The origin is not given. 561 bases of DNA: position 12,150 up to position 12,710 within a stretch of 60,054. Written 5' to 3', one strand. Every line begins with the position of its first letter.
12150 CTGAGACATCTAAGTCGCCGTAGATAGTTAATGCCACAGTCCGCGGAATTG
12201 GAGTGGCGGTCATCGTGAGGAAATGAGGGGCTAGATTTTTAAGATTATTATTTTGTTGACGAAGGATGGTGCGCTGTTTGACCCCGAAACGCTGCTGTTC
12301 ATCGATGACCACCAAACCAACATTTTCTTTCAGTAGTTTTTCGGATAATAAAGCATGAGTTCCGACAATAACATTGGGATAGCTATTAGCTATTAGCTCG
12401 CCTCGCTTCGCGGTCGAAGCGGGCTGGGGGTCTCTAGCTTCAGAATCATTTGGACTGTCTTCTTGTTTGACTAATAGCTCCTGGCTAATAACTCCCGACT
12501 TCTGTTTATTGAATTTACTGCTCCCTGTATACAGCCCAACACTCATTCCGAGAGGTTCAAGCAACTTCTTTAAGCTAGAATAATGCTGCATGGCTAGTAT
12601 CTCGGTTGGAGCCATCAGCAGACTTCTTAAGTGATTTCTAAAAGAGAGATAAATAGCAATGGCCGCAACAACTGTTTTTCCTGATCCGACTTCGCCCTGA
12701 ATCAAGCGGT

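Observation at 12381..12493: Selfish-looking palindromic element inserted in frame in recG, with a 32-nt core identical to a copy in murE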

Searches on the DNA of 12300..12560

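Call 41: search_rna_families(source=window, start=12300, end=12560, threshold=evalue, max_evalue=10)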
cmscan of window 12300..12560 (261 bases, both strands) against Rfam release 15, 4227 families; matches with E-value up to 10: 1.
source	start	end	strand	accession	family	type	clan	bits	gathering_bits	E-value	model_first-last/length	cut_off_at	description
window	12500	12529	-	RF00382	DnaX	Cis-reg; frameshift_element;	-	11.6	35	3.5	1-65/65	no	DnaX ribosomal frameshifting element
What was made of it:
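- Tried and rejected: Nothing at the element at E up to 10 except a chance DnaX-like match outside it (call 41).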
